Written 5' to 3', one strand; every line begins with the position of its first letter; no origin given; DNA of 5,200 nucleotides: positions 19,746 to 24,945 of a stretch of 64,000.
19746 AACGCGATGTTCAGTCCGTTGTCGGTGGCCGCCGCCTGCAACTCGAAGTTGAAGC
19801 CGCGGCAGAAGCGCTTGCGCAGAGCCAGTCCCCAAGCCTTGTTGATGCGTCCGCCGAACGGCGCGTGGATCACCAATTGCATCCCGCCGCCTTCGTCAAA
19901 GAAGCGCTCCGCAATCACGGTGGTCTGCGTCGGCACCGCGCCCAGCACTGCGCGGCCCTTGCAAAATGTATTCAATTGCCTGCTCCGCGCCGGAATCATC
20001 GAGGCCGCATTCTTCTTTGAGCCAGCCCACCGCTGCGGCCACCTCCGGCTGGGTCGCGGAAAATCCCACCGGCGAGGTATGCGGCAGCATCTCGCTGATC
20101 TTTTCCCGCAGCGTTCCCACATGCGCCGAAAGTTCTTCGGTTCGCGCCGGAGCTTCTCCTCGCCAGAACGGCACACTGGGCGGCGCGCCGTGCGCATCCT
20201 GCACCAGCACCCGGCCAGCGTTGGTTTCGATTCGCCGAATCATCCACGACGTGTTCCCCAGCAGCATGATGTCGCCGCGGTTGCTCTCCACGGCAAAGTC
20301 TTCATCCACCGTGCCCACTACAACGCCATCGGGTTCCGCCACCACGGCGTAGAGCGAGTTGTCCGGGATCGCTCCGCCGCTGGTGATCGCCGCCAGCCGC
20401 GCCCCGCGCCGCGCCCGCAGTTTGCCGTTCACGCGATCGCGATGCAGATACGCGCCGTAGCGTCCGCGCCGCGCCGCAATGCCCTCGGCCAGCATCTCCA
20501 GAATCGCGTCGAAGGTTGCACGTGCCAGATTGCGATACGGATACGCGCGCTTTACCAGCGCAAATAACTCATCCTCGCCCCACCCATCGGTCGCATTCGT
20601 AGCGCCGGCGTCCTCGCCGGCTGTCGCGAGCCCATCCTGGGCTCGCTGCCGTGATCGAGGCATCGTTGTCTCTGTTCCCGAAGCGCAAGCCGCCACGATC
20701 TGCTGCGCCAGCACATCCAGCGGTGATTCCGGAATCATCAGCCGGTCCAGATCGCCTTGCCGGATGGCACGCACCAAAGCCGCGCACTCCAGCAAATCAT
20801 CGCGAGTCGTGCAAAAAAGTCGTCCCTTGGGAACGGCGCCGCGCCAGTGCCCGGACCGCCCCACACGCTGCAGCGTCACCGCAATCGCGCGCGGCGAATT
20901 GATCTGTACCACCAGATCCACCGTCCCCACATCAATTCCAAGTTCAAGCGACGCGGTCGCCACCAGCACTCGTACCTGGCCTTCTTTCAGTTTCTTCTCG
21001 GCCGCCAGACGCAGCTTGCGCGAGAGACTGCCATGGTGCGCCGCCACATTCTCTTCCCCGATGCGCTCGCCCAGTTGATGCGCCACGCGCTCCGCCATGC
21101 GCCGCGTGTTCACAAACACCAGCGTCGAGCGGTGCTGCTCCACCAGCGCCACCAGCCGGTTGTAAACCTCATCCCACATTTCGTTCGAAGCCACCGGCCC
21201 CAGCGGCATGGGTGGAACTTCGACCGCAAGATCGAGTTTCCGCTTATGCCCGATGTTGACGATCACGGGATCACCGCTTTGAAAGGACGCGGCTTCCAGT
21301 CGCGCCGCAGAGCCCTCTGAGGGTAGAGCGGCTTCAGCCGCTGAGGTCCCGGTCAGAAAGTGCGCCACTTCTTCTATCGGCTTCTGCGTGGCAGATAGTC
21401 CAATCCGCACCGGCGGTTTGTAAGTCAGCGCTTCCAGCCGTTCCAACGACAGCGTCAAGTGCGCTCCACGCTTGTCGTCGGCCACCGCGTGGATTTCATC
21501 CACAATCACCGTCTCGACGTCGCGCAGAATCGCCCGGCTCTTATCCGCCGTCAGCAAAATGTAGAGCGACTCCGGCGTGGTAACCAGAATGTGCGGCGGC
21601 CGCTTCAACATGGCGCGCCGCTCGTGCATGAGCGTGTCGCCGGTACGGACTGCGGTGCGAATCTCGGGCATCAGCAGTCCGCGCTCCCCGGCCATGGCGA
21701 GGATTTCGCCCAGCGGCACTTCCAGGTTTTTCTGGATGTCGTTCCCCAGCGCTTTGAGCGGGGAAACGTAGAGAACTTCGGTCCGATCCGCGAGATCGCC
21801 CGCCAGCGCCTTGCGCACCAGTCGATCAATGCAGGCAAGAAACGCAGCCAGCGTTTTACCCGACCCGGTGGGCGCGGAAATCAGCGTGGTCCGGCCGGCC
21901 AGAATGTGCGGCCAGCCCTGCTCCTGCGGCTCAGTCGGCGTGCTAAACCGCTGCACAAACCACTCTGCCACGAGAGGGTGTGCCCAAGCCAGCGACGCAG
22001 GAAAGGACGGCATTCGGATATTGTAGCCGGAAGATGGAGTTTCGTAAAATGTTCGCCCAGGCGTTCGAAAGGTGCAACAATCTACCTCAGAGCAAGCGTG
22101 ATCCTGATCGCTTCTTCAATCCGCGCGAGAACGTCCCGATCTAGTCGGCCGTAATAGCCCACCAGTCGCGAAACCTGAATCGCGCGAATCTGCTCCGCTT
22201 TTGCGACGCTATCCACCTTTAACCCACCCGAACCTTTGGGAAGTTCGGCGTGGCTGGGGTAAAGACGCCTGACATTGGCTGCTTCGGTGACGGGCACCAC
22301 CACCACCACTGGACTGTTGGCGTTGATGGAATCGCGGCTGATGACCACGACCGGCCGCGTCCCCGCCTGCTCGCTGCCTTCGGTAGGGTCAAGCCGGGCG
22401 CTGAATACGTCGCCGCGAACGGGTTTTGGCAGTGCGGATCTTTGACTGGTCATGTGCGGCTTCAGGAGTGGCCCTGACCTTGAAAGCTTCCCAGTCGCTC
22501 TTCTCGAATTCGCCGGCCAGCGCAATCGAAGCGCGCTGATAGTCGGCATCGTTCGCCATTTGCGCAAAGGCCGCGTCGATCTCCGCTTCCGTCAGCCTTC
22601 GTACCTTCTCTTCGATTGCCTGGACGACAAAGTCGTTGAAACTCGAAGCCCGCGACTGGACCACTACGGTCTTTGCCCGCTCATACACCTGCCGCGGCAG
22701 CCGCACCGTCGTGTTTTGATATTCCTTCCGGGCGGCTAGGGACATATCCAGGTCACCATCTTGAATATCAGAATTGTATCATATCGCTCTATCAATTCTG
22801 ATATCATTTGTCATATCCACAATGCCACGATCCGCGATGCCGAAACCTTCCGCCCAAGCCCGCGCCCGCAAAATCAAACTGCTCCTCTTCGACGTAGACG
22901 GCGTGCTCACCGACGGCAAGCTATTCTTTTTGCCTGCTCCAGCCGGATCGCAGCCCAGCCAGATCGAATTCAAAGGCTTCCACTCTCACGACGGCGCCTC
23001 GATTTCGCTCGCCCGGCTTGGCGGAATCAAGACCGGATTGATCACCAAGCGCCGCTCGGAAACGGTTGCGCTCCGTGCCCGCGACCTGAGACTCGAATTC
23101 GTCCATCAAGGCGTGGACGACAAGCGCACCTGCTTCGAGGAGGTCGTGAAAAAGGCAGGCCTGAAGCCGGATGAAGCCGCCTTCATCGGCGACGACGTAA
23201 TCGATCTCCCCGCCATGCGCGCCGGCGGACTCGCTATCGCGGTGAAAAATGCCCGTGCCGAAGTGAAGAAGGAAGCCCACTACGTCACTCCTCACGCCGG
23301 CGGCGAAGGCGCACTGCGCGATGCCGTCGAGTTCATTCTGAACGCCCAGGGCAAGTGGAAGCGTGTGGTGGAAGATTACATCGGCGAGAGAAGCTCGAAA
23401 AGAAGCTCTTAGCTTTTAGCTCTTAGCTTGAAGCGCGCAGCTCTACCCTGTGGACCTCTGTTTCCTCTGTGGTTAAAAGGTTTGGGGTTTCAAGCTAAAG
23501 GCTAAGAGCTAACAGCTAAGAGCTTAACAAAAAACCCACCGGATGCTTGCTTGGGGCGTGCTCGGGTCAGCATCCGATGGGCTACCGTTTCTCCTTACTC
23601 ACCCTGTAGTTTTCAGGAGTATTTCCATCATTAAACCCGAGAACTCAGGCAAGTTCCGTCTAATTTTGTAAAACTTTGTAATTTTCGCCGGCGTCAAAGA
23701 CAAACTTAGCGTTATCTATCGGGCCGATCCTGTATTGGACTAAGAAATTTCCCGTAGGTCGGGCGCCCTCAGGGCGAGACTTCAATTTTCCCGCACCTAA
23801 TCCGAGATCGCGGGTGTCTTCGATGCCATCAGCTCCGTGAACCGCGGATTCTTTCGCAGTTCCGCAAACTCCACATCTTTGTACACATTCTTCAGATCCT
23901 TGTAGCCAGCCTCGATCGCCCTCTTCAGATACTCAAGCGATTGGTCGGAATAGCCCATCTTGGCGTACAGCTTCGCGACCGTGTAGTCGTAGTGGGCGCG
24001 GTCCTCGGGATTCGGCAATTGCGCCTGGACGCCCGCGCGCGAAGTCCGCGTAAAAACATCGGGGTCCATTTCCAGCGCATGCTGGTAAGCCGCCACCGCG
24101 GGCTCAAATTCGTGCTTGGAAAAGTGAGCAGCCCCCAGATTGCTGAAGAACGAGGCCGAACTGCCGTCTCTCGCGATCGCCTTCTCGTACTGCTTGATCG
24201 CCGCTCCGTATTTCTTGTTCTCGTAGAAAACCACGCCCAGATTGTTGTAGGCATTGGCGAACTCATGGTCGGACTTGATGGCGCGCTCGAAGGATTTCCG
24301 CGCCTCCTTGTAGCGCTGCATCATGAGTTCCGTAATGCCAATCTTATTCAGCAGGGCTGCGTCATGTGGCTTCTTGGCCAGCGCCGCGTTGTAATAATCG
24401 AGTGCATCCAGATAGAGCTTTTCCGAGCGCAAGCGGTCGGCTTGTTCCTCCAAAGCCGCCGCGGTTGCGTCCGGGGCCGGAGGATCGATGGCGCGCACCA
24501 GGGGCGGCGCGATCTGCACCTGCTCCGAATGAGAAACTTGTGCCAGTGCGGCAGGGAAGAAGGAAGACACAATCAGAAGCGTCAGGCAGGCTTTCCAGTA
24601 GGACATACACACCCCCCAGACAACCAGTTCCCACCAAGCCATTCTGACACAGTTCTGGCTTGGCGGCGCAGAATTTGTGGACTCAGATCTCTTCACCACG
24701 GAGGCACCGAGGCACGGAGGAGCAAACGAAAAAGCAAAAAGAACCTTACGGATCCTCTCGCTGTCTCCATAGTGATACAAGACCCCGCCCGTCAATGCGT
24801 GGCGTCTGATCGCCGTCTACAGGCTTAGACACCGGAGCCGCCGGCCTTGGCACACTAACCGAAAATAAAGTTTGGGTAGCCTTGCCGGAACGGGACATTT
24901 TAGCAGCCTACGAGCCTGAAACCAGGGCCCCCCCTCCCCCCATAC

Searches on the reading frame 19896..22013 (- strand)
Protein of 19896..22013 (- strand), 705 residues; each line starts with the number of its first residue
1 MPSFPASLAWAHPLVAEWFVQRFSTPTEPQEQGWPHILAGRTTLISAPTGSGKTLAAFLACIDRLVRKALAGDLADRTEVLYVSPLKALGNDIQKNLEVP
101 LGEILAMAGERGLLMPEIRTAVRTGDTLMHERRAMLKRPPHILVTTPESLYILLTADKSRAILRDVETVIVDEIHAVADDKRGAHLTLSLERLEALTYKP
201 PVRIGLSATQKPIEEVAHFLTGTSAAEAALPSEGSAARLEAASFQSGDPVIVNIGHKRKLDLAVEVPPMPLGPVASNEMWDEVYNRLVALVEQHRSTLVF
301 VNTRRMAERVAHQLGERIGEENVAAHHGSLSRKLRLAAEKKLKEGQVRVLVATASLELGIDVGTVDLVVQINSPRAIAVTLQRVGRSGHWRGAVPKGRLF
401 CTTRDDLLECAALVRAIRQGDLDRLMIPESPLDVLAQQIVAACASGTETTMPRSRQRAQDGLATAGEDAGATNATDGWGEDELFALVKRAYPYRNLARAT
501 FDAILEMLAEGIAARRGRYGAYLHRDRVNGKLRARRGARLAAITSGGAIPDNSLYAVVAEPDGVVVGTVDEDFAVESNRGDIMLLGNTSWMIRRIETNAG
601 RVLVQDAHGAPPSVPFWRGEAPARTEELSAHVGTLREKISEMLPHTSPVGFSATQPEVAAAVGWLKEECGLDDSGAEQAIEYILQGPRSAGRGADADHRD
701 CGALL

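Call 8: search_protein_families(library=pfam, proteins=[window:19896-22013:-])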
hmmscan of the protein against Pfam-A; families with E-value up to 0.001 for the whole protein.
window:19896-22013:- (705 aa): 5 families
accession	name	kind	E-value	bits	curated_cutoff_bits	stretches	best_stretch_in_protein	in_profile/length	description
PF00270.35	DEAD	-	2e-34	119.2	26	1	27-214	1-165/167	DEAD/DEAH box helicase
PF19306.5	WH_Lhr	-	2e-31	109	27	1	472-612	28-166/168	Large helicase-related protein, winged helix domain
PF00271.37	Helicase_C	-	1.2e-20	74.2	23.5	1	285-389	4-108/110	Helicase conserved C-terminal domain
PF04851.21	ResIII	-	3e-10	40.7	22.5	1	41-210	24-162/164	Type III restriction enzyme, res subunit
PF22590.2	Cas3-like_C_2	-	2.7e-06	28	27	1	294-387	2-101/106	CRISPR-associated nuclease/helicase Cas3, C-terminal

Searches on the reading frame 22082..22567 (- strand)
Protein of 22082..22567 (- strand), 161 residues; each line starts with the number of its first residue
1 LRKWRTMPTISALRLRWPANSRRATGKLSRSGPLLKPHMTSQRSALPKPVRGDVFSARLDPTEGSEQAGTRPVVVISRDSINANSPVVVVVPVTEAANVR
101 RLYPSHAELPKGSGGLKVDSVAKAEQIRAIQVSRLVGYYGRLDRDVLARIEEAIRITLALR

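Call 50: search_protein_families(library=pfam, proteins=[window:22082-22567:-])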
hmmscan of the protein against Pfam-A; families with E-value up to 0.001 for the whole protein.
window:22082-22567:- (161 aa): 1 family
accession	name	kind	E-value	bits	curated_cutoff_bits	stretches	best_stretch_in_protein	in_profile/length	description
PF02452.23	PemK_toxin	-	2.5e-28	98.9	23.1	1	51-157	2-108/109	PemK-like, MazF-like toxin of type II toxin-antitoxin system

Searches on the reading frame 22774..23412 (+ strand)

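Call 50: search_protein_families(library=pfam, proteins=[window:22774-23412:+])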
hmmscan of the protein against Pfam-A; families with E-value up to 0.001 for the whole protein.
window:22774-23412:+ (212 aa): 3 families
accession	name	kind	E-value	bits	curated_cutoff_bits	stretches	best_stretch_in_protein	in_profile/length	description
PF00702.32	Hydrolase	-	1e-11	46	26.4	1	79-152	110-191/191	haloacid dehalogenase-like hydrolase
PF08282.18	Hydrolase_3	-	2.3e-10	41.1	20.9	1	104-176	176-247/255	haloacid dehalogenase-like hydrolase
PF13419.12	HAD_2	-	0.00012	22.7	23.8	0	75-153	84-173/178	Haloacid dehalogenase-like hydrolase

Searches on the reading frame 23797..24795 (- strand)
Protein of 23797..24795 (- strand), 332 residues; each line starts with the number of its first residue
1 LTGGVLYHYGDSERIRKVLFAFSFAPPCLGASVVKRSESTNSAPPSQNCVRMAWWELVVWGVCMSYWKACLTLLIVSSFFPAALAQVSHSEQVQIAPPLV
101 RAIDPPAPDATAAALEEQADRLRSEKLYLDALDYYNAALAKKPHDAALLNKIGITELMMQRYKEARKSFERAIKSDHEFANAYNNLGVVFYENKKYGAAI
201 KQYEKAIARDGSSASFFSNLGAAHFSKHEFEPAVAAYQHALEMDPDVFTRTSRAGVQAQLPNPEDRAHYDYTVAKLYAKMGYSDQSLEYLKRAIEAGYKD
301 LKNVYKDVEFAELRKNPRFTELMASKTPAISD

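Call 50: search_protein_families(library=pfam, proteins=[window:23797-24795:-])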
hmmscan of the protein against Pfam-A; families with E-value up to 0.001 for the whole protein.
window:23797-24795:- (332 aa): 16 families
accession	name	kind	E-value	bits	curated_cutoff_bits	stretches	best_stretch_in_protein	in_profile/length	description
PF00515.34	TPR_1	-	5.8e-23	80.2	27.8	2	180-210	1-31/34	Tetratricopeptide repeat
PF07719.23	TPR_2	-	2.9e-20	71.1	27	2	180-210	1-31/34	Tetratricopeptide repeat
PF13414.12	TPR_11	-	4.6e-19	68.3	26.8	2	160-193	8-41/42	TPR repeat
PF13424.12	TPR_12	-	2.2e-16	60.3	30.1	2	179-244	2-75/77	Tetratricopeptide repeat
PF13181.12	TPR_8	-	4.5e-14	51.8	25.7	1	180-210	1-31/34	Tetratricopeptide repeat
PF13432.12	TPR_16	-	6.9e-14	52.4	32.7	2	155-213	6-64/65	Tetratricopeptide repeat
PF13431.12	TPR_17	-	5.6e-13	48.5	24.4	0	169-200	2-33/34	Tetratricopeptide repeat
PF13374.12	TPR_10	-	1.6e-12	47.5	27.5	1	180-209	2-31/42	Tetratricopeptide repeat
PF14559.12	TPR_19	-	3.6e-10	40.4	25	1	124-180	3-59/68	Tetratricopeptide repeat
PF13428.12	TPR_14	-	5.8e-10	39.3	23.5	0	181-221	2-42/44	Tetratricopeptide repeat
PF13371.12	TPR_9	-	5.6e-06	26.7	35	0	123-176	6-59/73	Tetratricopeptide repeat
PF23914.1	TPR_CcmH_CycH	-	1.2e-05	25.7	42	1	138-243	42-150/158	Cytochrome c-type biogenesis protein H TPR domain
PF13176.12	TPR_7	-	4.1e-05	23.8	27.9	0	274-301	6-32/36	Tetratricopeptide repeat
PF25063.1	ARM_TT21_C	-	0.00033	21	35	1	156-246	105-196/209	Tetratricopeptide repeat protein 21 C-terminal ARM domain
PF04733.20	Coatomer_E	-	0.00035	20.5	21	1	130-222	185-277/290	Coatomer epsilon subunit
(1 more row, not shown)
